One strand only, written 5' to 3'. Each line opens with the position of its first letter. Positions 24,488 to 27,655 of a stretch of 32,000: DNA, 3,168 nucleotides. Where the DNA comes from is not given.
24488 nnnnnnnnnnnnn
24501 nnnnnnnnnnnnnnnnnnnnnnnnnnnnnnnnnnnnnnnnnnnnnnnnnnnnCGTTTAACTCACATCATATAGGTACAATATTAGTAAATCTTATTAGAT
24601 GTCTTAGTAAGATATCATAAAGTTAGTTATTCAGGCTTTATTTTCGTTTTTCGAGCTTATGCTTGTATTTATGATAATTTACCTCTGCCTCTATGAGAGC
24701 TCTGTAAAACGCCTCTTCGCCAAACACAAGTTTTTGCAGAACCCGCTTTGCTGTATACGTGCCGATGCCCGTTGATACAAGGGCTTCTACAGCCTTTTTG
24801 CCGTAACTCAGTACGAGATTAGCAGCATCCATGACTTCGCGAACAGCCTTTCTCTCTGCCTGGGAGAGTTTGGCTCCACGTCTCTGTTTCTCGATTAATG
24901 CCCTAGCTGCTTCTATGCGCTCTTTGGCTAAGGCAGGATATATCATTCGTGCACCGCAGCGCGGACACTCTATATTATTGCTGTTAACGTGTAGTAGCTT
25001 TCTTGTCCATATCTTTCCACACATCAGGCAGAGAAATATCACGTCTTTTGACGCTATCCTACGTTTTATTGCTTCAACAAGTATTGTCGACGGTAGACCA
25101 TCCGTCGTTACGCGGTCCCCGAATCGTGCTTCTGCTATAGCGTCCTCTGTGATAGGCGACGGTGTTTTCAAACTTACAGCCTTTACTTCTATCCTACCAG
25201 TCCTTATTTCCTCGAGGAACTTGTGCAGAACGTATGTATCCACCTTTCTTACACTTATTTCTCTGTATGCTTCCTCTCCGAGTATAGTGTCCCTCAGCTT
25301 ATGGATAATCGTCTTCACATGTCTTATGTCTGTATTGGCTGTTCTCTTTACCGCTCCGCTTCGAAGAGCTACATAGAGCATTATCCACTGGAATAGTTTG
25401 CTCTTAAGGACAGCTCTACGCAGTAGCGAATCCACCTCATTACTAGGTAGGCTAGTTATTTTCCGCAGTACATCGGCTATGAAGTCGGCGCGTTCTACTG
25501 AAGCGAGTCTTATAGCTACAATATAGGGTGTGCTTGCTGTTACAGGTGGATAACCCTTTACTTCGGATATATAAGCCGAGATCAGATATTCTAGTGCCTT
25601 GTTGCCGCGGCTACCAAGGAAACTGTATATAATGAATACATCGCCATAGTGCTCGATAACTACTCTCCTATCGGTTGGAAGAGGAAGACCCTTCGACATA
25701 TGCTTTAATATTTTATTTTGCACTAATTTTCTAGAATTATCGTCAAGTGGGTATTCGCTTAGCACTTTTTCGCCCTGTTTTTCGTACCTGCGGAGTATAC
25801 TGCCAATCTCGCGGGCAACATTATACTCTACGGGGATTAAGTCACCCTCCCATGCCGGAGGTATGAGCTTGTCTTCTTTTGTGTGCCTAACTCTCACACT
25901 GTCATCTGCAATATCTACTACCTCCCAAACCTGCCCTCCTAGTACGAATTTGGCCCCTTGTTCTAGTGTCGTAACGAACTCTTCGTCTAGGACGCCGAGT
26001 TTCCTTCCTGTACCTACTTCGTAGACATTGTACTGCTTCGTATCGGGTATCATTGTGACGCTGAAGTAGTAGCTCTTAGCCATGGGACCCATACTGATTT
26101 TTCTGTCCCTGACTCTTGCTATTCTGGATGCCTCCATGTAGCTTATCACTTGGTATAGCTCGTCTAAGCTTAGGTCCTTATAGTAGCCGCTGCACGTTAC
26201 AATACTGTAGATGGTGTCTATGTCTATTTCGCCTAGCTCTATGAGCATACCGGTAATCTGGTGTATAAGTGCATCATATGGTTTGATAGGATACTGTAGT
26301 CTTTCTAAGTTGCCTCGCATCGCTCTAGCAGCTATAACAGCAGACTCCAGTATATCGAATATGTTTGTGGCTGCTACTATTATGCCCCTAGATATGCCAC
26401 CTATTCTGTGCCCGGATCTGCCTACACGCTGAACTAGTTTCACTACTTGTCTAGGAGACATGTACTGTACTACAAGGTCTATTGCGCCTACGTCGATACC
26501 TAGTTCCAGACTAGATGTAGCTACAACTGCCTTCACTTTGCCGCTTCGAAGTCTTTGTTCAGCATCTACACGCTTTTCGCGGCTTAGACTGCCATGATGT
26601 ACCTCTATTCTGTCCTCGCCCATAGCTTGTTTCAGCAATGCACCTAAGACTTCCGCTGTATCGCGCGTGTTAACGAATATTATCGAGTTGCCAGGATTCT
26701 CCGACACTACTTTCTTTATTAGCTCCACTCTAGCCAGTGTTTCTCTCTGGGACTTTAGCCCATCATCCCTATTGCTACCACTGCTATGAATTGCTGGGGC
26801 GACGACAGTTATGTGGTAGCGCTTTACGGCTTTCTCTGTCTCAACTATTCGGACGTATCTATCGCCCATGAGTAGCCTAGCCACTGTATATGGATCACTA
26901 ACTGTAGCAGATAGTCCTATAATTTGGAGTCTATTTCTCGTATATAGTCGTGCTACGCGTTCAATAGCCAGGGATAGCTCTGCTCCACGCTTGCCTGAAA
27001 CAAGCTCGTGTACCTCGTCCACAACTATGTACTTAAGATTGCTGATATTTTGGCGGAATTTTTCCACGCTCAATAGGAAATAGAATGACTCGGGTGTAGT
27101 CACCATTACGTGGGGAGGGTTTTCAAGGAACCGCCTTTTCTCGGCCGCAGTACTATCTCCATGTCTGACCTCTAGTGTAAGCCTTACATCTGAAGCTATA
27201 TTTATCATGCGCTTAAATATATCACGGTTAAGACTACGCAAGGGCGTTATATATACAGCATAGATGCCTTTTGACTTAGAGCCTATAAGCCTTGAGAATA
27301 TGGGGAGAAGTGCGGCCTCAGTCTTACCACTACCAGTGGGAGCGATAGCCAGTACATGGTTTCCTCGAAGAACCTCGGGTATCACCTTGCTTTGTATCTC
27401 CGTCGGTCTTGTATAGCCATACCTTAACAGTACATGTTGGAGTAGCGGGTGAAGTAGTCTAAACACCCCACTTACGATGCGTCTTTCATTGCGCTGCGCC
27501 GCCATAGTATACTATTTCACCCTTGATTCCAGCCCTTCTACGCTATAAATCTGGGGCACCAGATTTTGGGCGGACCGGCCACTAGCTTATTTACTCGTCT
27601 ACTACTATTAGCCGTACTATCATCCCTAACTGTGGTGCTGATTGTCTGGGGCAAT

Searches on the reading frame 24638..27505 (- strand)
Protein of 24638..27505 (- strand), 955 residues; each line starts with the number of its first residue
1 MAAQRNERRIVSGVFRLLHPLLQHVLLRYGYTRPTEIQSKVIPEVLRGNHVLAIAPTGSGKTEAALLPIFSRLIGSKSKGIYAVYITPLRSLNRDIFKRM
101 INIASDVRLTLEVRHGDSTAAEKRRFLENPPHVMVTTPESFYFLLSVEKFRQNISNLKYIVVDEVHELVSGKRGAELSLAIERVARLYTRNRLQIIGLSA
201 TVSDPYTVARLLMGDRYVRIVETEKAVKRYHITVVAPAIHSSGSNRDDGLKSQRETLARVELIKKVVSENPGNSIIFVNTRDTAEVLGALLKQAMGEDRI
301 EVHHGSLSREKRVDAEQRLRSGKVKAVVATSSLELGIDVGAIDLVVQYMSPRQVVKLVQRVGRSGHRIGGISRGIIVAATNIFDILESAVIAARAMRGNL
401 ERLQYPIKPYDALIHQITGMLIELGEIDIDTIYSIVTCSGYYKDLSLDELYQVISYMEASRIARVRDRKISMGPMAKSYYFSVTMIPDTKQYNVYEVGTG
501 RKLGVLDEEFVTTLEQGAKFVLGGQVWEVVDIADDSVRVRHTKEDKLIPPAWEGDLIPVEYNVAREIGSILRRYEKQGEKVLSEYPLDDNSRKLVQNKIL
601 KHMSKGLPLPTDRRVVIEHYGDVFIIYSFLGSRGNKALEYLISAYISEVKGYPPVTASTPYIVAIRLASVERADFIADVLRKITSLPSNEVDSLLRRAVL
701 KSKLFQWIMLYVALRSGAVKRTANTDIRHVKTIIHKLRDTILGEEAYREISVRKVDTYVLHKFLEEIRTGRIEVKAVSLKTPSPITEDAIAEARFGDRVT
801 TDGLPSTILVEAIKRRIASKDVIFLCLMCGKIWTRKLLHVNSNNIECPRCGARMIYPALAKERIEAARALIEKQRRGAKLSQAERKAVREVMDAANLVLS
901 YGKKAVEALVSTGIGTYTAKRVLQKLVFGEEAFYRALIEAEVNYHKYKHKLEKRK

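Call 4: search_protein_families(library=pfam, proteins=[window:24638-27505:-], max_evalue=0.01)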
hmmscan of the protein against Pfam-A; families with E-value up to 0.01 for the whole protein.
window:24638-27505:- (955 aa): 7 families
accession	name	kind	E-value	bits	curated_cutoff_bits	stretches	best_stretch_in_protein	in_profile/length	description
PF00270.35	DEAD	-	7.1e-39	133.6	26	1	35-204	1-162/167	DEAD/DEAH box helicase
PF08494.16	DEAD_assoc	-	2.4e-28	99.7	23.5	1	609-785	1-190/191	DEAD/H associated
PF00271.37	Helicase_C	-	6e-20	72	23.5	1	260-365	3-107/110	Helicase conserved C-terminal domain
PF19306.5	WH_Lhr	-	9.3e-18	64.6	27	1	396-545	4-164/168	Large helicase-related protein, winged helix domain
PF04851.21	ResIII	-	2e-09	38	22.5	1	38-203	8-163/164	Type III restriction enzyme, res subunit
PF22590.2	Cas3-like_C_2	-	1.7e-05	25.4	27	1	274-364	5-101/106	CRISPR-associated nuclease/helicase Cas3, C-terminal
PF22527.2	DEXQc_Suv3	-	0.00059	19.8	27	1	51-180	16-117/154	DEXQ-box helicase domain of Suv3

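Call 21: search_protein_families(library=ncbifam, proteins=[window:24638-27505:-], max_evalue=0.01)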
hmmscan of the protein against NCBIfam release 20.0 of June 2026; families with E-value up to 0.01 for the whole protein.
window:24638-27505:- (955 aa): 39 families (the best 25 are shown)
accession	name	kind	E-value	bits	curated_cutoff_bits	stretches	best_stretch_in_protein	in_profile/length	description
NF010338.0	PRK13767.1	equivalog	1.8e-137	459.9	849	1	12-791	13-840/877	ATP-dependent helicase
TIGR04121.1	DEXH_lig_assoc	equivalog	7.7e-118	394.3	850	1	33-791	13-779/804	ligase-associated DNA damage response DEXH box helicase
NF007284.0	PRK09751.1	equivalog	5.9e-78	262.4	1496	2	302-667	354-742/1538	ATP-dependent helicase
TIGR03817.1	DECH_helic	hypoth_equivalog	2.1e-40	138.7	874.1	1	19-382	22-387/742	helicase/secretion neighborhood putative DEAH-box helicase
NF008394.0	PRK11192.1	equivalog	4.5e-32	111.4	507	1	18-366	10-340/441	ATP-dependent RNA helicase SrmB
NF053636.1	DDHlcsCsdAPsy1082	equivalog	5.7e-31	107.6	890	1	23-369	15-338/512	DEAD/DEAH box helicase CsdA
NF053631.1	RNA_helic_CshA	equivalog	1.9e-27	96.2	646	1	22-369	10-332/434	degradosome RNA helicase CshA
NF001308.0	PRK00254.1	equivalog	1.7e-24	86.1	1216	2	43-287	34-254/720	ATP-dependent DNA helicase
NF008744.0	PRK11776.1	equivalog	1.1e-23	83.5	524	1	18-366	11-335/460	ATP-dependent RNA helicase DbpA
NF053711.1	RNA_heli_RhlE1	exception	1.7e-22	79.8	750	1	16-378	7-348/434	RNA helicase RhlE1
NF002654.0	PRK02362.1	equivalog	5.8e-22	77.8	887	1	45-293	36-265/739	ATP-dependent DNA helicase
NF008642.0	PRK11634.1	equivalog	6.3e-22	77.7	989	1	25-376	20-347/628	DEAD/DEAH family ATP-dependent RNA helicase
NF040935.1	helicase_Hel308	equivalog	1.2e-19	70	1200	1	24-294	17-270/704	ATP-dependent DNA helicase Hel308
NF002251.0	PRK01172.1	equivalog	2.9e-19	68.8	891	2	38-298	27-263/674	ATP-dependent DNA helicase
NF010337.0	PRK13766.1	equivalog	4.6e-19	68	610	2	260-405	354-506/781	Hef nuclease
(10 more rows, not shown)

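Call 63: find_related_loci(query=A3, collection=metagenome_contigs, flank=8000)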
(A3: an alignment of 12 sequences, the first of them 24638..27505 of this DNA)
Query A3 (955 aa) in metagenome_contigs; peptide patterns used: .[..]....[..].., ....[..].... (x = any residue, [..] = any of these).
600 stretches matched a pattern (row limit reached: there are more); 600 encode a relative of the query (tblastn E <= 1e-3); the best 80 are kept; 80 distinct loci.
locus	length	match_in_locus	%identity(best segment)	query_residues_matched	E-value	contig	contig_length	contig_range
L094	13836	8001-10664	37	30-948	2e-175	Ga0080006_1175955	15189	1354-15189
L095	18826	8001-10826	37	15-948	2e-174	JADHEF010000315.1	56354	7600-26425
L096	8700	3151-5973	36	15-941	8e-174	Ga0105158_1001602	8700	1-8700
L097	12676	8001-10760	35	15-923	1e-172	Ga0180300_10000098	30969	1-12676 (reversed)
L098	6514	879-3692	37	15-948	4e-174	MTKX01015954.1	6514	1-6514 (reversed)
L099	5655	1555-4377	36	11-944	5e-174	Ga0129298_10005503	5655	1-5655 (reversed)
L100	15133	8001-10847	34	15-952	5e-168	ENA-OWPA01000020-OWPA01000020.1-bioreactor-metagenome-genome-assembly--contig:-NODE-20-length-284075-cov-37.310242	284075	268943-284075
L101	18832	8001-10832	35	13-941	6e-168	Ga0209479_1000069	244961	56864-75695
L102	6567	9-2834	35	14-941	4e-168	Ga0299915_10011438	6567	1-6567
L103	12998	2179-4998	35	16-941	7e-167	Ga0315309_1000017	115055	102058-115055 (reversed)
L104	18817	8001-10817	35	15-948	2e-166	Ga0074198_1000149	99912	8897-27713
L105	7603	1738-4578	34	9-941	2e-166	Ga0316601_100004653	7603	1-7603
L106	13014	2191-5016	34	14-941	5e-164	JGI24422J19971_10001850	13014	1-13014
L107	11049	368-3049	36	30-948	8e-164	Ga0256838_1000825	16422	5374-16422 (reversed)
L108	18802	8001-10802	35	14-948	7e-170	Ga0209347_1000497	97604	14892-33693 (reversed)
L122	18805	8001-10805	37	29-953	1e-157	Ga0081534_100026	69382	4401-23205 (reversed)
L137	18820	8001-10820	34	14-941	7e-154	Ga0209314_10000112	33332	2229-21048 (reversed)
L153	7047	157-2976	34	15-948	6e-151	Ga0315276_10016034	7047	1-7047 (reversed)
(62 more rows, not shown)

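Call 70: search_protein_families(library=pfam, proteins=[L122:5456-7147:+, L122:7590-7910:+, L122:7144-7515:+, L122:11631-12212:-, L122:12223-13191:-, L122:3819-5294:+, L094:5972-6277:-, L094:6281-7966:-, L094:11291-12037:+], max_evalue=0.01)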
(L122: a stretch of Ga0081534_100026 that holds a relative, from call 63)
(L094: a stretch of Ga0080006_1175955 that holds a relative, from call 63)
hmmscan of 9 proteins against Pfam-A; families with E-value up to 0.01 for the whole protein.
L122:5456-7147:+ (563 aa): 13 families
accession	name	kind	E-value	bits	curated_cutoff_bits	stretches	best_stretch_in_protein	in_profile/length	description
PF00326.27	Peptidase_S9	-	3.9e-48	164.2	22.6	1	370-562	8-209/213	Prolyl oligopeptidase family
PF00561.26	Abhydrolase_1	-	2.2e-13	50.9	25.8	2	349-456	2-102/245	alpha/beta hydrolase fold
PF07676.18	PD40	-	7.1e-11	42.2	20.9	1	103-137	5-38/38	WD40-like Beta Propeller Repeat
PF20434.5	BD-FAE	-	4.3e-10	39.9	26.8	2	476-523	168-215/215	BD-FAE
PF01738.24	DLH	-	2.5e-09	37.5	21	1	368-548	33-194/217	Dienelactone hydrolase family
PF12146.15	Hydrolase_4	-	8.1e-07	29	27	1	347-456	4-108/239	Serine aminopeptidase, S33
PF02129.25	Peptidase_S15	-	1.2e-06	28.9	23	1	362-465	46-137/262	X-Pro dipeptidyl-peptidase (S15 family)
PF12697.13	Abhydrolase_6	-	2.3e-06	28.9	26.3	1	353-448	4-85/217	Alpha/beta hydrolase family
PF02230.22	Abhydrolase_2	-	2.6e-05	24.6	23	1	498-546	157-205/217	Phospholipase/Carboxylesterase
PF08840.17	BAAT_C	-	8e-05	23.2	20.9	1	471-543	87-161/210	BAAT / Acyl-CoA thioester hydrolase C terminal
PF14583.12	Pectate_lyase22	-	0.00084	18.6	30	0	102-136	345-378/386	Oligogalacturonate lyase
PF08386.16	Abhydrolase_4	-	0.0046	17.5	21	1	497-559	34-91/103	TAP-like protein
PF00930.27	DPPIV_N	-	0.0087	15.3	22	0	34-82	16-64/354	Dipeptidyl peptidase IV (DPP IV) N-terminal region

L122:7590-7910:+ (106 aa): 0 families

L122:7144-7515:+ (123 aa): 0 families

L122:11631-12212:- (193 aa): 1 family
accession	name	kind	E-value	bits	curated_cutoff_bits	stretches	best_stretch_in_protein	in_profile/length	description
PF01066.26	CDP-OH_P_transf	-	5.3e-13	50.1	22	1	26-172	3-151/152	CDP-alcohol phosphatidyltransferase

L122:12223-13191:- (322 aa): 1 family
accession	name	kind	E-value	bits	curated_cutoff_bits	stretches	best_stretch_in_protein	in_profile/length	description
PF01979.26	Amidohydro_1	-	0.0051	16.5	25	0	226-268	288-323/345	Amidohydrolase family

L122:3819-5294:+ (491 aa): 4 families
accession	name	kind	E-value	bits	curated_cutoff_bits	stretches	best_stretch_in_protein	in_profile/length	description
PF02384.22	N6_Mtase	-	1.3e-09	38.2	20.4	1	50-250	50-244/311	N-6 DNA Methylase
PF07669.17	Eco57I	-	2.8e-05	24.7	25.3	1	135-224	79-171/171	Eco57I restriction-modification methylase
PF13847.12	Methyltransf_31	-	0.00089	19.4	27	1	49-104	6-54/145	Methyltransferase domain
PF01170.24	UPF0020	-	0.0029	17.8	22.3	1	77-140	75-131/197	RMKL-like, methyltransferase domain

L094:5972-6277:- (101 aa): 1 family
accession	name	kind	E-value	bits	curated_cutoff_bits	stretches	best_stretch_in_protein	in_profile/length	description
PF12136.13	RNA_pol_Rpo13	-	4e-13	49.5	25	1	21-58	2-43/43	RNA polymerase Rpo13 subunit HTH domain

L094:6281-7966:- (561 aa): 8 families
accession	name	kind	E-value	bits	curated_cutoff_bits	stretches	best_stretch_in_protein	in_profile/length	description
PF01935.23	DUF87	-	8.3e-10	39.6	23.2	1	244-428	23-213/220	Helicase HerA, central domain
PF12846.13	AAA_10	-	1.9e-06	27.7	27.5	1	450-549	242-341/362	AAA-like domain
PF19044.6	P-loop_TraG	-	4.1e-06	26.1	25.8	0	385-523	188-333/413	TraG P-loop domain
PF13401.12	AAA_22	-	5.1e-05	24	27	0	246-280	7-44/130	AAA domain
PF01580.24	FtsK_SpoIIIE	-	0.0015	18.5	24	1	216-268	14-63/221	FtsK/SpoIIIE family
PF03193.22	RsgA_GTPase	-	0.0032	17.7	30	0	244-267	106-129/174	RsgA GTPase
PF10412.15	TrwB_AAD_bind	-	0.0058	16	20.5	0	246-281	17-55/387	Type IV secretion-system coupling protein DNA-binding domain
PF00004.35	AAA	-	0.0097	16.8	21.2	0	249-278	3-32/131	ATPase family associated with various cellular activities (AAA)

L094:11291-12037:+ (248 aa): 4 families
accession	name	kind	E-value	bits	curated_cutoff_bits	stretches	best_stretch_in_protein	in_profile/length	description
PF16198.10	TruB_C_2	-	3.9e-26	91.4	29.3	1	97-162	1-65/66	tRNA pseudouridylate synthase B C-terminal domain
PF01472.26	PUA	-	1.3e-17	63.9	24.8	1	166-236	1-74/74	PUA domain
PF01509.24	TruB_N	-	2.3e-15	57.7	27.3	2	35-96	71-149/149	TruB family pseudouridylate synthase (N terminal domain)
PF21238.2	Pus10_C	-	2.7e-07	30.8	27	1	20-101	120-203/232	Pus10, C-terminal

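Call 72: search_protein_families(library=ncbifam, proteins=[L094:6281-7966:-, L094:7833-10679:+, L122:7953-10808:+, L153:5477-7015:+, L137:6217-7797:+], max_evalue=1e-10)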
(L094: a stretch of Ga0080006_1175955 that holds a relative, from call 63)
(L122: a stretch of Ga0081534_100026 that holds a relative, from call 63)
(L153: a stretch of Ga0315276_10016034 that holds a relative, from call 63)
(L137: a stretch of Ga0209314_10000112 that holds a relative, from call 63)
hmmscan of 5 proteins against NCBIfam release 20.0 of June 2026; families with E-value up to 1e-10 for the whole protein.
L094:6281-7966:- (561 aa): 2 families
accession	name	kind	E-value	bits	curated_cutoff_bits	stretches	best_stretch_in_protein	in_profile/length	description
TIGR02746.1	TraC-F-type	equivalog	4.7e-11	41.3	567.05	0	411-490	603-684/800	type IV secretion system protein TraC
NF040937.1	HerA_Thermprot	equivalog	9.1e-11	40.8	800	0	249-518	145-423/487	DNA double-strand break repair helicase HerA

L094:7833-10679:+ (948 aa): 26 families (the best 25 are shown)
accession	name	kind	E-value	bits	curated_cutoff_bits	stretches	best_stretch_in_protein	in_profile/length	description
NF010338.0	PRK13767.1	equivalog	1.3e-117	394.2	849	1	48-615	21-622/877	ATP-dependent helicase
TIGR04121.1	DEXH_lig_assoc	equivalog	2.2e-110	369.7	850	1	62-689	15-659/804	ligase-associated DNA damage response DEXH box helicase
NF007284.0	PRK09751.1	equivalog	1.7e-64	217.8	1496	2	41-322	15-320/1538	ATP-dependent helicase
NF053631.1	RNA_helic_CshA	equivalog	8.6e-37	127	646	1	46-389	7-331/434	degradosome RNA helicase CshA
NF007882.0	PRK10590.1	equivalog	1e-31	110.4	743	1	46-389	9-339/456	ATP-dependent RNA helicase RhlE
NF008394.0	PRK11192.1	equivalog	4.6e-30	104.8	507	1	47-392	12-344/441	ATP-dependent RNA helicase SrmB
NF008744.0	PRK11776.1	equivalog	9.8e-30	103.5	524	1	46-391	12-338/460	ATP-dependent RNA helicase DbpA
TIGR03817.1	DECH_helic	hypoth_equivalog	1.5e-29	102.8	874.1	1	40-566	16-539/742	helicase/secretion neighborhood putative DEAH-box helicase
NF053636.1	DDHlcsCsdAPsy1082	equivalog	3.6e-29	101.7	890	1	46-441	11-386/512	DEAD/DEAH box helicase CsdA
NF053711.1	RNA_heli_RhlE1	exception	7.4e-28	97.5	750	1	49-389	12-338/434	RNA helicase RhlE1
NF002251.0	PRK01172.1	equivalog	1e-23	83.5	891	1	59-473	21-444/674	ATP-dependent DNA helicase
NF003419.0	PRK04837.1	equivalog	2.4e-23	82.5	588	1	48-391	19-352/424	ATP-dependent RNA helicase RhlB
NF053710.1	RNA_heli_RhlE2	exception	2.5e-23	82.3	925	1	46-388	9-342/635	RNA helicase RhlE2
NF002654.0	PRK02362.1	equivalog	3.3e-23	81.9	887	1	46-315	9-264/739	ATP-dependent DNA helicase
NF040935.1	helicase_Hel308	equivalog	1.7e-22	79.3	1200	1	49-316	15-269/704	ATP-dependent DNA helicase Hel308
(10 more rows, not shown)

L122:7953-10808:+ (951 aa): 21 families
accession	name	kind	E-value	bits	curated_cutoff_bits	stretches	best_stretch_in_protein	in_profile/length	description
TIGR04121.1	DEXH_lig_assoc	equivalog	1.1e-111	374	850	1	33-719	17-707/804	ligase-associated DNA damage response DEXH box helicase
NF010338.0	PRK13767.1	equivalog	1.6e-111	374.1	849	1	43-765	47-825/877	ATP-dependent helicase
NF007284.0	PRK09751.1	equivalog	3.4e-58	196.9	1496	2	283-649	353-731/1538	ATP-dependent helicase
NF008394.0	PRK11192.1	equivalog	7.4e-28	97.5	507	1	4-348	9-340/441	ATP-dependent RNA helicase SrmB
TIGR03817.1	DECH_helic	hypoth_equivalog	2.7e-25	88.8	874.1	1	47-352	54-376/742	helicase/secretion neighborhood putative DEAH-box helicase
NF053631.1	RNA_helic_CshA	equivalog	6.6e-23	81.3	646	1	4-358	5-341/434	degradosome RNA helicase CshA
NF041063.1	DpdF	equivalog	4.5e-21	75.2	550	1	239-371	361-493/813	protein DpdF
NF002654.0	PRK02362.1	equivalog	2.9e-19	68.9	887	1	44-221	39-207/739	ATP-dependent DNA helicase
NF053636.1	DDHlcsCsdAPsy1082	equivalog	2.7e-18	65.8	890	1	43-348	39-336/512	DEAD/DEAH box helicase CsdA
NF001308.0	PRK00254.1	equivalog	5.2e-17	61.3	1216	1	44-277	39-260/720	ATP-dependent DNA helicase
TIGR01389.1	recQ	equivalog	3.3e-16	58.9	640.2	1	245-383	214-351/591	DNA helicase RecQ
NF008744.0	PRK11776.1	equivalog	5.7e-16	58.1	524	1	6-352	12-339/460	ATP-dependent RNA helicase DbpA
TIGR01587.1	cas3_core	equivalog_domain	3e-15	56.2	102.45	1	47-359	2-329/358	CRISPR-associated helicase Cas3'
NF002340.1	PRK01297.1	equivalog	1.4e-14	53.7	564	0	254-349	249-343/372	ATP-dependent RNA helicase RhlB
NF007882.0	PRK10590.1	equivalog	1.8e-14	53.6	743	0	256-350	246-340/456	ATP-dependent RNA helicase RhlE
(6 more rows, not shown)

L153:5477-7015:+ (512 aa): 5 families
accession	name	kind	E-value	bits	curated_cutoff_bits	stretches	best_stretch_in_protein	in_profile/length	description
NF040819.1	helicase_HerA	equivalog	2.6e-52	178.1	970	2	358-497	404-546/561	DNA double-strand break repair helicase HerA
NF040937.1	HerA_Thermprot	equivalog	3.4e-43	147.8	800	1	88-485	88-478/487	DNA double-strand break repair helicase HerA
NF042943.1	HerA_antiphage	equivalog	7.6e-33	113.9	800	1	323-469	397-550/566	anti-phage-associated helicase HerA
NF042944.1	HerA_antiphage_2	equivalog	7.7e-28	97.6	850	1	321-473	378-547/576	anti-phage-associated helicase HerA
NF053655.1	CedD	equivalog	3.2e-27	95.4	600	1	139-469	215-526/527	DNA-translocating ATPase CedD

L137:6217-7797:+ (526 aa): 4 families
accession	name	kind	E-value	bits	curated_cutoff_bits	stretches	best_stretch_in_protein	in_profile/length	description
NF042943.1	HerA_antiphage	equivalog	1.8e-18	66.5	800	1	397-489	457-550/566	anti-phage-associated helicase HerA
NF042944.1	HerA_antiphage_2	equivalog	5.8e-13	48.5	850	1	358-509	418-562/576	anti-phage-associated helicase HerA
NF040937.1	HerA_Thermprot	equivalog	2.5e-12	46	800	0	318-497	298-466/487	DNA double-strand break repair helicase HerA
NF040819.1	helicase_HerA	equivalog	3.8e-12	45.5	970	0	354-500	389-522/561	DNA double-strand break repair helicase HerA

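Call 97: search_protein_families(library=ncbifam, proteins=[L094:6281-7966:-], max_evalue=1)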
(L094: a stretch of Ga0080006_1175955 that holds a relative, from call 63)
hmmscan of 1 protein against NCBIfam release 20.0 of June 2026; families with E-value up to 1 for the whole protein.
L094:6281-7966:- (561 aa): 20 families
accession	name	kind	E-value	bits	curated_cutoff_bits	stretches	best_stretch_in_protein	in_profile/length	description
TIGR02746.1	TraC-F-type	equivalog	4.7e-11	41.3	567.05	2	411-490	603-684/800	type IV secretion system protein TraC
NF040937.1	HerA_Thermprot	equivalog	9.1e-11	40.8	800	1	249-518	145-423/487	DNA double-strand break repair helicase HerA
NF045971.1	conju_CD1110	equivalog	3.3e-10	38.9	325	1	237-510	408-694/752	VirB4-like conjugal transfer ATPase, CD1110 family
NF045975.1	VirB4_plasma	equivalog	4.3e-09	34.7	590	1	240-341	511-619/894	Mbov_0397 family ICE element conjugal transfer ATPase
NF042944.1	HerA_antiphage_2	equivalog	5.6e-08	32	850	1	459-545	448-527/576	anti-phage-associated helicase HerA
NF053655.1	CedD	equivalog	9.3e-08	31.2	600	1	249-498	226-467/527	DNA-translocating ATPase CedD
NF041017.1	DNA_import_CedB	equivalog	1e-07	31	700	1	240-492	271-517/590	DNA import protein CedB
NF040819.1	helicase_HerA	equivalog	8e-05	21.3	970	1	464-520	421-478/561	DNA double-strand break repair helicase HerA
TIGR03783.1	Bac_Flav_CT_G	subfamily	0.0004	18.4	261.55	1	380-510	598-734/829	TraG family conjugative transposon ATPase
NF042943.1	HerA_antiphage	equivalog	0.004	15.8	800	1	234-282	146-198/566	anti-phage-associated helicase HerA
NF010278.0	PRK13721.1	subfamily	0.012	13.5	1177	1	240-267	475-502/874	type IV secretion system protein TraC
TIGR01313.1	therm_gnt_kin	subfamily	0.013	15.3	113.75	1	248-278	2-33/164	gluconokinase, GntK/IdnK-type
TIGR00929.1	VirB4_CagE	subfamily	0.021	13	643.1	1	245-268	438-461/792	VirB4 family type IV secretion/conjugal transfer ATPase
TIGR00157.1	TIGR00157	equivalog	0.032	13.8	100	0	243-268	121-146/247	ribosome small subunit-dependent GTPase A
NF005994.0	PRK08118.1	equivalog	0.036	14.1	215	1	248-276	5-33/172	DNA topology modulation protein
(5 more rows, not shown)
